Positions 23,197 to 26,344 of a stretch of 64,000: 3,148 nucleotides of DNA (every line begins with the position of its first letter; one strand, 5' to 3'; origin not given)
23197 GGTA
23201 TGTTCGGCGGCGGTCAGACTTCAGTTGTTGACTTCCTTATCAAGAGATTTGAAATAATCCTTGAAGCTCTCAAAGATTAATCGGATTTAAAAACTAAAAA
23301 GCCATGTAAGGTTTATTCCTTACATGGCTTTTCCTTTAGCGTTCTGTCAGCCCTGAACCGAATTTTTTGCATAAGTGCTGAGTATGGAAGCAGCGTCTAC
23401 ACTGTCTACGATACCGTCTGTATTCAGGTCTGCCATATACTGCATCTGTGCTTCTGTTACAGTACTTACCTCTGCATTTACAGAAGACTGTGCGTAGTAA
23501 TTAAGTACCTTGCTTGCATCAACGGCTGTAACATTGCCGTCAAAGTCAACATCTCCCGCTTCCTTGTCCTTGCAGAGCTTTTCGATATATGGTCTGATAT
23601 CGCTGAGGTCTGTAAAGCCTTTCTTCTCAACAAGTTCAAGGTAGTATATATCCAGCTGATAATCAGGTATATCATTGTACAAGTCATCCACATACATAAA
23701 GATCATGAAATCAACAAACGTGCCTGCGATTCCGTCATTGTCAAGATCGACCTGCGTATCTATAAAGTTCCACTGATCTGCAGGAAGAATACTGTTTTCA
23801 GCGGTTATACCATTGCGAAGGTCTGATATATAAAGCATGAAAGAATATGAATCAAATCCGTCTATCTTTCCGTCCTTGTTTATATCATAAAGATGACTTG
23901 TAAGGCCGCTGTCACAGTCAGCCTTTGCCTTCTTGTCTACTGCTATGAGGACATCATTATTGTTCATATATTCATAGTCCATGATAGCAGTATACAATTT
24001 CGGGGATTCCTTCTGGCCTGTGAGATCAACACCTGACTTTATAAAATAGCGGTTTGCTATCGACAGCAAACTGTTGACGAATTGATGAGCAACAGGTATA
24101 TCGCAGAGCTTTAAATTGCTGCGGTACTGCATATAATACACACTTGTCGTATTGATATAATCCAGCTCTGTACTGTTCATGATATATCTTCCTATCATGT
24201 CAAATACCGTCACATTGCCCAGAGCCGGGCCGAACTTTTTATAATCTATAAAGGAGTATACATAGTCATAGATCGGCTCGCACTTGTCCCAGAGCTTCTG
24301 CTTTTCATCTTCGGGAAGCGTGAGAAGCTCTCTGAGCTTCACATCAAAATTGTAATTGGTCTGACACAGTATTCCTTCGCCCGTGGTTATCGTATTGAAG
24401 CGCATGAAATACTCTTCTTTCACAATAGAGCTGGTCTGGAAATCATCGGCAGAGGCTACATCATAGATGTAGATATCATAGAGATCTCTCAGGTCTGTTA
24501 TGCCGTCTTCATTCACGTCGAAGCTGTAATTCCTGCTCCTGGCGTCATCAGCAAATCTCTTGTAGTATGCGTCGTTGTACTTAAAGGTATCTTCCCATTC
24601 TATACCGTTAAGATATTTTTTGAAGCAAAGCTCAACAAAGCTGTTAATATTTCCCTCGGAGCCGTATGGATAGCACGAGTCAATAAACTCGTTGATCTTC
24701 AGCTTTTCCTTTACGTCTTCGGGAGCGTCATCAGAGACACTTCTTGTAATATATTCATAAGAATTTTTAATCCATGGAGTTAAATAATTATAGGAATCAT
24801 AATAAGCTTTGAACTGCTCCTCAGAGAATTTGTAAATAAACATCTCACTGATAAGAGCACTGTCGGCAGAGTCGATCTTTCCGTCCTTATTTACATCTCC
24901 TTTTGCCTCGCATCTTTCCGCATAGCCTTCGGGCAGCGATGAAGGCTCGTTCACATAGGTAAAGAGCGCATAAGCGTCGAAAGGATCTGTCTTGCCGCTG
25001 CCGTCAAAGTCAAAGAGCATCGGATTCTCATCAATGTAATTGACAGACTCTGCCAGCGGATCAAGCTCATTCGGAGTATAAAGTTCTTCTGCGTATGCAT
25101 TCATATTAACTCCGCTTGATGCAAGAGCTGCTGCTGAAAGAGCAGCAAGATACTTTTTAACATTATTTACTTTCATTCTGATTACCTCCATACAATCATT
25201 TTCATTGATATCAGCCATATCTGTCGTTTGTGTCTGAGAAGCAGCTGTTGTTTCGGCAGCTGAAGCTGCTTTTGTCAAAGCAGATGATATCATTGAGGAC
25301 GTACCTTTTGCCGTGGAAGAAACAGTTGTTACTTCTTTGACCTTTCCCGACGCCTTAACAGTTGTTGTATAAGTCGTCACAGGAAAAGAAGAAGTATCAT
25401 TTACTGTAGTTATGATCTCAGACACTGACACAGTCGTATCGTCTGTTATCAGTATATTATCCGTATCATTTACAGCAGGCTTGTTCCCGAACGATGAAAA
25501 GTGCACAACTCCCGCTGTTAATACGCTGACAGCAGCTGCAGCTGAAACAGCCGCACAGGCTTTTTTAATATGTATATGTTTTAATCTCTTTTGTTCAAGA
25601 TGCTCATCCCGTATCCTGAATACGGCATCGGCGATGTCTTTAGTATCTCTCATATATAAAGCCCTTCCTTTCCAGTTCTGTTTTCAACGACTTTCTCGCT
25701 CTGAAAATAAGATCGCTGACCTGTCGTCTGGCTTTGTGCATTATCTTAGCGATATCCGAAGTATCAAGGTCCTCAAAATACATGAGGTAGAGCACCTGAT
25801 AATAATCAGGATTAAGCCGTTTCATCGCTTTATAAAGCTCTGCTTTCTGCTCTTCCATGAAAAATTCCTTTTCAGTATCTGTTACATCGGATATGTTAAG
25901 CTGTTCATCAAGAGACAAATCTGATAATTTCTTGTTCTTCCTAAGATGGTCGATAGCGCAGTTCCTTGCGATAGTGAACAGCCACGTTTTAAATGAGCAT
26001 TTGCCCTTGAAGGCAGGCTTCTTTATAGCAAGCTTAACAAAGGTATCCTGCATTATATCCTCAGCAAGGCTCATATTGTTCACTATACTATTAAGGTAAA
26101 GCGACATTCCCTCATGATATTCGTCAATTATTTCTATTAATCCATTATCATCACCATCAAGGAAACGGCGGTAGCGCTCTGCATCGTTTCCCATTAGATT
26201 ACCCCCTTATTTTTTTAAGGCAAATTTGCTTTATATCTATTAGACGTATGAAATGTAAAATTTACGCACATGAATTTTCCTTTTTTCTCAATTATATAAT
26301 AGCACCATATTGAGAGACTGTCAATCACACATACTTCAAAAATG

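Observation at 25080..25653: Anti-sigma-like gene with an internal RBS, ATG and complete second signal peptide: one gene, two products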

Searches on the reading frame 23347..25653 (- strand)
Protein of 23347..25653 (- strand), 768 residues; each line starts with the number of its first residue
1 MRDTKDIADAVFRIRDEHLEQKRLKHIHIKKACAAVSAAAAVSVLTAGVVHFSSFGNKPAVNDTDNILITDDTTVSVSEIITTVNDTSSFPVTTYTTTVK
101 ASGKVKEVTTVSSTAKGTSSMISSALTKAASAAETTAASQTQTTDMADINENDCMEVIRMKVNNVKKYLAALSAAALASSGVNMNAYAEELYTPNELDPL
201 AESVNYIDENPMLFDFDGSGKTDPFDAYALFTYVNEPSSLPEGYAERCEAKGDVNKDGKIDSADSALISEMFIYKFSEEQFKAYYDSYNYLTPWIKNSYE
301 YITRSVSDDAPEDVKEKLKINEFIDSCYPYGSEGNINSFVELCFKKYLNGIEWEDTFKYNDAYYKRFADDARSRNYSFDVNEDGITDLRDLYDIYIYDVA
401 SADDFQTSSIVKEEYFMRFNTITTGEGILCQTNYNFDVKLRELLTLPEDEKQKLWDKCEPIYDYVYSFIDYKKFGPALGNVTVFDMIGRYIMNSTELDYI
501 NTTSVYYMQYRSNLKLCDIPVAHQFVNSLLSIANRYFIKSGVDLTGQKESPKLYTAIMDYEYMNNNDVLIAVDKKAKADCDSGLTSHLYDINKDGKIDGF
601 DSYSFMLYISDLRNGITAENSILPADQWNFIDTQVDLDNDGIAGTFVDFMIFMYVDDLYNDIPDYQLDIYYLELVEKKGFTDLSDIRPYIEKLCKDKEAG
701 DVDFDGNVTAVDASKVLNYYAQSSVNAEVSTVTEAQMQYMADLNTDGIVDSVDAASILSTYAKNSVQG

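Call 4: search_protein_families(library=pfam, proteins=[window:23347-25653:-], max_evalue=0.01)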
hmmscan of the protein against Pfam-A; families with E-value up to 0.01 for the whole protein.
window:23347-25653:- (768 aa): 2 families
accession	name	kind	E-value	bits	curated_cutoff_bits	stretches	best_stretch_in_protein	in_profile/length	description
PF00404.24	Dockerin_1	-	5.8e-15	55.7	22.9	3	699-756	1-51/57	Dockerin type I domain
PF21837.1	DUF6896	-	0.001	19.6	27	0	589-613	68-92/128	Domain of unknown function (DUF6896)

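Call 5: find_homologous_proteins(query=window:23347-25653:-)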
Query window:23347-25653:- (768 aa): 35 proteins with E <= 0.001 among 8000 candidates.
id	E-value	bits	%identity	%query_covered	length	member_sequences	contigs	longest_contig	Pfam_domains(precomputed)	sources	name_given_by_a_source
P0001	0.0e+0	1649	96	100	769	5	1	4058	PF00404.25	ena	-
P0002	0.0e+0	1576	92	100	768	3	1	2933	PF00404.25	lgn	-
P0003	0.0e+0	1505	88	100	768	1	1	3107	PF00404.25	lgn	-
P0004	0.0e+0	1491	86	100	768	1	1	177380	PF00404.25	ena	-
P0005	0.0e+0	1468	85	100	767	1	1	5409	PF00404.25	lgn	-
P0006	0.0e+0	1208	72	100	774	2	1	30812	PF00404.25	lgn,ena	-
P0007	0.0e+0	1173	70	100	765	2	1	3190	PF00404.25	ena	-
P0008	0.0e+0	1065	65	100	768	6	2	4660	PF00404.25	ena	-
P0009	2.6e-272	924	83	65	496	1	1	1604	PF00404.25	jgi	jgi:hypothetical protein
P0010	6.2e-260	883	56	100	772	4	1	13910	PF00404.25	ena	-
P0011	6.2e-252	856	55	100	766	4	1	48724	PF00404.25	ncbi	-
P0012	2.9e-251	854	54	100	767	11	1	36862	PF00404.25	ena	-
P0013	9.2e-233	793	72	66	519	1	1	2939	PF00404.25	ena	-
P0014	1.0e-230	786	52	100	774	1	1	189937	PF00404.25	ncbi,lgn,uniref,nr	ncbi:dockerin type I domain-containing protein [Ruminococcus flavefaciens]|uniref:Dockerin domain-co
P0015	6.4e-230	783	53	100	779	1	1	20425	PF00404.25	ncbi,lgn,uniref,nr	ncbi:dockerin type I domain-containing protein [Ruminococcus sp.]|uniref:dockerin type I domain-cont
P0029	1.1e-186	641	52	79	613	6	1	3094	PF00404.25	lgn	-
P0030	2.9e-179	616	53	79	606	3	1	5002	PF00404.25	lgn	-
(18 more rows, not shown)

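Call 9: find_encoding_contigs(protein=P0029, flank=3000, max_places=3)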
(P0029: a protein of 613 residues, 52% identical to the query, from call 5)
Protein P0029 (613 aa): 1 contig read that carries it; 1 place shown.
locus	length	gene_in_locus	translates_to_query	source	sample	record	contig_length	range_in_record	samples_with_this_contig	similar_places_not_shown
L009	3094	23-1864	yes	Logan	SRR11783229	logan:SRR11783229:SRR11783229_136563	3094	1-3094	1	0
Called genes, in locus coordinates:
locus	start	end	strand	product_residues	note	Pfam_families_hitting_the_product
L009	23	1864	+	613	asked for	PF00404:Dockerin_1 (weak)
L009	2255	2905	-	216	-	-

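Call 10: find_encoding_contigs(protein=P0030, flank=3000, max_places=3)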
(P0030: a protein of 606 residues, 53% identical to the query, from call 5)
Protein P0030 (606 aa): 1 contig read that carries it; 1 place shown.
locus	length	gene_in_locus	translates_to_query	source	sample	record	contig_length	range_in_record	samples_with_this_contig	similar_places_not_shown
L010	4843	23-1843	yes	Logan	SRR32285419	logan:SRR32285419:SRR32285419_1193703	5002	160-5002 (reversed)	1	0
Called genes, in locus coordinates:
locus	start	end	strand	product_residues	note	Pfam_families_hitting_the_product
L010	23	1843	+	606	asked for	PF00404:Dockerin_1 (weak)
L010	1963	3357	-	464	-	PF01943:Polysacc_synt, PF03023:MurJ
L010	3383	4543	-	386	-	-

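Call 15: find_related_loci(query=A1, collection=genome_contigs, flank=4000)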
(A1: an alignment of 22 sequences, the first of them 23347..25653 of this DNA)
Query A1 (768 aa) in genome_contigs; peptide patterns used: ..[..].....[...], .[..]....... (x = any residue, [..] = any of these).
313 stretches matched a pattern; 10 encode a relative of the query (tblastn E <= 1e-3); 10 distinct loci.
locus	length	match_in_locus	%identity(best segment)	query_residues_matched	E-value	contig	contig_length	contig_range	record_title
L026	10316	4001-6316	56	1-768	0e+0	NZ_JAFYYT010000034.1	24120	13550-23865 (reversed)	MAG: Ruminococcus sp. isolate RGIG7544 Water_buffalos_Omasum-1__c420177, whole genome shotgun sequence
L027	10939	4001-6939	55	1-768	0e+0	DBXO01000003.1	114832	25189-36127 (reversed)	MAG TPA_asm: Ruminococcus flavefaciens isolate UBA1210 UBA1210_contig_3273, whole genome shotgun sequence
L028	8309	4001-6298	50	1-767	0e+0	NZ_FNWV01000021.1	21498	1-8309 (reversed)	Ruminococcus flavefaciens strain YAD2003, whole genome shotgun sequence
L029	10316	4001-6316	52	1-766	0e+0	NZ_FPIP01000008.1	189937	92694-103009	Ruminococcus flavefaciens strain YL228, whole genome shotgun sequence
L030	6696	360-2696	50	1-768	0e+0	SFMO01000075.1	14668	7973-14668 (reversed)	MAG: Ruminococcus flavefaciens isolate W2P31.028 Contig9558, whole genome shotgun sequence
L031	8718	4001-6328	52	1-767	0e+0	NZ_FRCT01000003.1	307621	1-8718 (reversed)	Ruminococcus flavefaciens strain Y1, whole genome shotgun sequence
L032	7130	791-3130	48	1-768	0e+0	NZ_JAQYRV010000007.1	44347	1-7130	MAG: Ruminococcus flavefaciens isolate SUG2139 k141_31151, whole genome shotgun sequence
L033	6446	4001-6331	46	1-766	0e+0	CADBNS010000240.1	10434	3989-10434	MAG: Ruminococcus flavefaciens isolate RUG14135 genome assembly, contig: RUG14135_asm_240, whole genome shotgun sequence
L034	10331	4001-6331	51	1-767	0e+0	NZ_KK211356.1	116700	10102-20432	Ruminococcus flavefaciens MA2007 T497DRAFT_scaffold00009.9, whole genome shotgun sequence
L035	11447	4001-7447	24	15-747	1e-18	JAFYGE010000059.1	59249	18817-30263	MAG: Ruminococcus sp. isolate RGIG7061 Sheep_Rumen.Co__c2550112, whole genome shotgun sequence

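Call 16: find_related_loci(query=A1, collection=metagenome_contigs, flank=3000)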
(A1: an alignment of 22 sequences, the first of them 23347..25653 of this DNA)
Query A1 (768 aa) in metagenome_contigs; peptide patterns used: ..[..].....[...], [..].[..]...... (x = any residue, [..] = any of these).
418 stretches matched a pattern; 13 encode a relative of the query (tblastn E <= 1e-3); 13 distinct loci.
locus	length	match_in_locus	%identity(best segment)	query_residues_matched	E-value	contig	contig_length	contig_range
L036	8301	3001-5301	54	1-768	0e+0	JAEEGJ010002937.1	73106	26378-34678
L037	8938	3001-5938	55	1-768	0e+0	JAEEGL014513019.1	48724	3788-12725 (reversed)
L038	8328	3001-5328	52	1-766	0e+0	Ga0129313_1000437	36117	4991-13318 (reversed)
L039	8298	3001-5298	51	1-767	0e+0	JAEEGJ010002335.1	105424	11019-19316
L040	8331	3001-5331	51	1-767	0e+0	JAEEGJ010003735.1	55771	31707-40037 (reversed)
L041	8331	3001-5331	51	1-767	0e+0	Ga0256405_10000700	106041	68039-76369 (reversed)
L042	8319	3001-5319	52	1-767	0e+0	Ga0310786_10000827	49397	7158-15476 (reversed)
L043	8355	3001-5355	46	1-768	0e+0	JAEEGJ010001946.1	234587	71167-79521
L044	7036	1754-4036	36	1-767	2e-125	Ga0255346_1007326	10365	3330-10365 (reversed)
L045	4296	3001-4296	49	1-422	3e-98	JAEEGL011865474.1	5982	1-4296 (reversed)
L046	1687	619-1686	47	1-344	2e-75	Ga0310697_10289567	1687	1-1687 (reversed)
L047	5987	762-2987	24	15-747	5e-18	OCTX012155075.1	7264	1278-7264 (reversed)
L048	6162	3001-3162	44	214-272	3e-5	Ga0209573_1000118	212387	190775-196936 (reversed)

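Call 45: predict_structure(alignment_id=A1)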
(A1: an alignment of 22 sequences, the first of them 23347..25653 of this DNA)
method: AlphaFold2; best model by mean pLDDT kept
length: 768 residues; sequences in the alignment: 22
mean_pLDDT: 67.5   pTM: 0.56
mean pLDDT of the five models: 67.5, 67.3, 64.3, 63.7, 63.0
residues with pLDDT >= 90: 245; 70-90: 186; 50-70: 86; < 50: 251
segments of 3 or more residues with pLDDT < 50: 1-4, 30-165, 167-189, 681-743, 748-768
pLDDT, mean of each block of 10 residues (from residue 1): 49 65 61 37 31 29 25 26 26 23 23 24 23 23 26 43 46 32 34 87 90 91 94 96 95 92 93 89 91 79 90 91 93 96 86 70 94 95 92 97 77 88 77 87 94 95 92 71 94 81 70 85 90 86 57 61 76 90 91 88 90 74 87 90 87 83 66 67 42 36 41 38 34 32 48 42 32
secondary structure, 60 per line:
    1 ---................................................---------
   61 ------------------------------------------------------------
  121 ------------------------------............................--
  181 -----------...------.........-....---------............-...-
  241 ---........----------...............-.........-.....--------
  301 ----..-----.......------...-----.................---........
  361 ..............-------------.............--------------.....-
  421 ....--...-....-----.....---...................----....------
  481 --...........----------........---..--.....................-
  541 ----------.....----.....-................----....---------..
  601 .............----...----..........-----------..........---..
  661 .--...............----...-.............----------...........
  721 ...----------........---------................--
elements in order (helices of 4 or more, strands of 3 or more residues): H4-51 H151-178 E192-194 H201-209 H211-214 H224-235 H244-251 H262-276 H278-286 H312-318 H333-349 H353-374 H388-400 H415-419 E421-424 E431-434 H440-443 H448-466 H471-474 H483-493 H504-511 H521-536 E537-539 H551-555 H560-564 H566-581 H586-589 H599-613 H625-634 H646-655 H664-678 H687-699 H710-723 H734-741 H751-766

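Call 47: search_protein_families(library=ncbifam, proteins=[window:23347-25653:-], max_evalue=0.01)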
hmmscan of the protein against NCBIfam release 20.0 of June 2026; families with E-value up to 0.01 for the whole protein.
window:23347-25653:- (768 aa): 1 family
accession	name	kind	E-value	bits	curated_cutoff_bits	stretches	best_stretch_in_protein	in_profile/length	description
NF001026.0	PRK00109.2-2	equivalog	0.00018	21.5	155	0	730-764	94-128/130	Holliday junction resolvase RuvX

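Call 49: fold_search(model_id=the predicted structure, library=pdb)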
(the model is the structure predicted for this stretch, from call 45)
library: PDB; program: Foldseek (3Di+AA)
matches with E <= 10: 69; with E <= 0.001: 0
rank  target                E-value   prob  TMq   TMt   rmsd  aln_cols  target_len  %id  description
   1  2ccl_B                3.5e-01  1.00  0.07  0.70   2.7        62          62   29  THE S45A, T46A MUTANT OF THE TYPE I COHESIN-DOCKERIN COMPLEX FROM THE CELLULOSOME OF CLOSTRIDIUM THERMOCELLUM (released 2007-02-13)
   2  4fl4_G                7.1e-01  0.99  0.07  0.66   2.6        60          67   28  Scaffoldin conformation and dynamics revealed by a ternary complex from the Clostridium thermocellum cellulosome (released 2012-06-27)
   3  7dbg_C                1.2e+00  0.05  0.09  0.08  20.8       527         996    9  Yeast CRM1e (apo) in complex with Ran-RanBP1 (released 2021-09-29)
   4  8wye_A                1.4e+00  0.03  0.09  0.08  25.7       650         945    8  Cryo-EM structure of DSR2-DSAD1 (partial) complex (released 2024-04-10)
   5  7cnd_C                1.7e+00  0.04  0.09  0.08  20.8       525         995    9  NCI-1 in complex with CRM1-Ran-RanBP1 (released 2021-06-09)
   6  7njs_d                1.8e+00  0.03  0.07  0.10  21.2       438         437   10  Mycobacterium smegmatis ATP synthase state 3c (released 2021-10-27)
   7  9hny_F2               1.8e+00  0.02  0.09  0.08  22.6       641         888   10  Mitoribosomal small subunit in complex with Mettl15 and Mettl17 (released 2025-03-26)
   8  4fl4_D                2.0e+00  0.93  0.07  0.67   2.5        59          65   29  Scaffoldin conformation and dynamics revealed by a ternary complex from the Clostridium thermocellum cellulosome (released 2012-06-27)
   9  7l2r_C                2.1e+00  0.03  0.10  0.12  25.1       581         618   12  Cryo-EM structure of DkTx-bound minimal TRPV1 at the pre-open state (released 2021-09-22)
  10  7woo_D                2.1e+00  0.02  0.08  0.05  29.0       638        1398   13  Cryo-EM structure of the inner ring protomer of the Saccharomyces cerevisiae nuclear pore complex (released 2022-04-13)
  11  6ltu_A                2.1e+00  0.02  0.07  0.06  27.9       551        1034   10  Crystal structure of Cas12i2 ternary complex with double Mg2+ bound in catalytic pocket (released 2020-10-28)
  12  7pjd_E                2.2e+00  0.06  0.06  0.15  14.2       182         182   12  The X-ray structure of juvenile hormone diol kinase from the silk worm Bombyx mori. (released 2021-12-22)
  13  4m59_B                2.3e+00  0.02  0.09  0.09  24.3       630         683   11  Crystal structure of the pentatricopeptide repeat protein PPR10 in complex with an 18-nt psaJ RNA element (released 2013-10-30)
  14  7l2r_B                2.4e+00  0.02  0.09  0.10  29.8       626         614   11  Cryo-EM structure of DkTx-bound minimal TRPV1 at the pre-open state (released 2021-09-22)
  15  5jpz_B                2.7e+00  0.02  0.08  0.10  23.3       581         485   10  Crystal structure of HAT domain of human Squamous Cell Carcinoma Antigen Recognized By T Cells 3, SART3 (TIP110) (released 2016-05-11)
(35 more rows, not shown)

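Call 62: search_protein_representatives(protein=window:23347-25653:-)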
Query: 768 residues. Proteins with E-value up to 0.001 (for the whole library): 380; up to 1e-10: 40; up to 1e-30: 14. The best 150 are listed.
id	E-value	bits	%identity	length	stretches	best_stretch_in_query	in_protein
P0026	1.3e-197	674.9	50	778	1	1-767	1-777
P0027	1.2e-196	671.7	48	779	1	1-766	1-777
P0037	2.0e-140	485.9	40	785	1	1-766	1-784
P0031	3.2e-130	452.2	40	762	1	1-767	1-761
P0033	7.3e-122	424.6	39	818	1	1-768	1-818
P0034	1.4e-117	410.4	36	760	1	20-766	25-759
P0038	8.9e-113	394.5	39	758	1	1-766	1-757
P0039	1.2e-110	387.5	38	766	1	1-766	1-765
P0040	5.2e-70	253.2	57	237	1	550-766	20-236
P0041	4.9e-54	200.4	64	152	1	619-767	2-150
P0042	2.3e-50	188.2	58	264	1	1-224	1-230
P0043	4.1e-49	184.1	35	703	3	536-766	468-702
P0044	8.8e-43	163.2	78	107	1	663-766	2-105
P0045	1.9e-38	148.9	31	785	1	36-767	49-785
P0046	2.1e-26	109.0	38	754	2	589-767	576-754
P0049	8.0e-23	97.2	34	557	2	559-767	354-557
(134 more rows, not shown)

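Call 65: find_encoding_contigs(protein=P0049, flank=3000, max_places=4)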
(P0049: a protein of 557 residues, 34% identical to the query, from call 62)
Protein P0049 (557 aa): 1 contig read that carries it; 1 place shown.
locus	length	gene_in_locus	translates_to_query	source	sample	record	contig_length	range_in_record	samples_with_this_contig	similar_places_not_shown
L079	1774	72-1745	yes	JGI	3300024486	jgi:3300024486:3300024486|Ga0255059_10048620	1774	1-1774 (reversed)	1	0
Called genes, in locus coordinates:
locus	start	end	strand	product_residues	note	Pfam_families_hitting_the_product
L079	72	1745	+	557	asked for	PF00404:Dockerin_1 (faint)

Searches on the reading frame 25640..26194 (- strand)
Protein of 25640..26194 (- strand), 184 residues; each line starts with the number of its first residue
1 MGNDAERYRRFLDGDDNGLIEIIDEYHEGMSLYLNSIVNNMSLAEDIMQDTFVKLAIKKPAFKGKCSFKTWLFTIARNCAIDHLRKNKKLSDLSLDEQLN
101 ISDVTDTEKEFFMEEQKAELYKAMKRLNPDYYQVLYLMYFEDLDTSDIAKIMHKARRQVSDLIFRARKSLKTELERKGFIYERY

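Call 4: search_protein_families(library=pfam, proteins=[window:25640-26194:-], max_evalue=0.01)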
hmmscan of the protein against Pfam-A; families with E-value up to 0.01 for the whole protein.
window:25640-26194:- (184 aa): 4 families
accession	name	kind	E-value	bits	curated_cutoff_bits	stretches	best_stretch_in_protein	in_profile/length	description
PF04542.20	Sigma70_r2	-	4.2e-14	52.5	24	1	33-89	12-70/71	Sigma-70 region 2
PF08281.18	Sigma70_r4_2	-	6.1e-10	39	25.7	1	119-170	3-54/54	Sigma-70, region 4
PF04545.22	Sigma70_r4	-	2.3e-07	30.7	24.1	1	123-171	1-49/50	Sigma-70, region 4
PF07638.17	Sigma70_ECF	-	0.0011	19.3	21.1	1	50-174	55-183/185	ECF sigma factor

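Call 47: search_protein_families(library=ncbifam, proteins=[window:25640-26194:-], max_evalue=0.01)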
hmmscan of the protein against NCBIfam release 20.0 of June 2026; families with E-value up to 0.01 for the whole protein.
window:25640-26194:- (184 aa): 96 families (the best 25 are shown)
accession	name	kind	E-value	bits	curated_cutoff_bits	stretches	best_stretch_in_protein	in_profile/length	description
TIGR02950.1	SigM_subfam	subfamily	1.3e-32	112.9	147.95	1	21-174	4-158/159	RNA polymerase sigma factor, SigM family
TIGR02952.1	Sig70_famx2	equivalog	4.1e-27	95.1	206.45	1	10-173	4-169/170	ECF subfamily RNA polymerase sigma factor, BldN family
TIGR02937.1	sigma70-ECF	superfamily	5.5e-27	94.4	42.9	1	23-174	7-165/165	sigma-70 family RNA polymerase sigma factor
NF009166.1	PRK12513.1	equivalog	3.1e-26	92.3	206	1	4-175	9-187/193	RNA polymerase sigma factor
NF006930.0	PRK09415.1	subfamily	8.7e-26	90.8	198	1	18-176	17-177/179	RNA polymerase factor sigma C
NF007220.0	PRK09639.1-5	equivalog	1.8e-24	86.5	260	1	21-176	7-166/181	RNA polymerase sigma factor SigX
NF058625.1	sigma_PG0214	equivalog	7e-24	84.4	130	1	30-177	17-164/170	GFO_1088 family ECF-type sigma factor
NF007226.0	PRK09644.1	equivalog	1.7e-23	83.5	199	1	21-175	5-158/166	RNA polymerase sigma factor SigM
NF004113.0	PRK05602.1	equivalog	5.8e-23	81.6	208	1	33-177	61-204/211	RNA polymerase sigma factor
NF007223.0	PRK09641.1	equivalog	7.3e-23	81.4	209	1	8-176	9-186/187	RNA polymerase sigma factor SigW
TIGR02985.1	Sig70_bacteroi1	subfamily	2.9e-22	79.6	126.4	1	23-174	7-162/162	RNA polymerase sigma-70 factor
NF007216.0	PRK09638.1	equivalog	7e-22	78.1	194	1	10-178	11-178/180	RNA polymerase sigma factor SigY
TIGR02989.1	Sig-70_gvs1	subfamily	2e-21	76.6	124.55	1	22-171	6-155/158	RNA polymerase sigma-70 factor, Rhodopirellula/Verrucomicrobium family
NF053879.1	RNAPolSigSigVBac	equivalog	2.9e-21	75.8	190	1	18-176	5-157/160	RNA polymerase sigma factor SigV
TIGR02954.1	Sig70_famx3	hypoth_equivalog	2.5e-20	72.9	188.5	1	9-176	8-169/170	RNA polymerase sigma-70 factor, TIGR02954 family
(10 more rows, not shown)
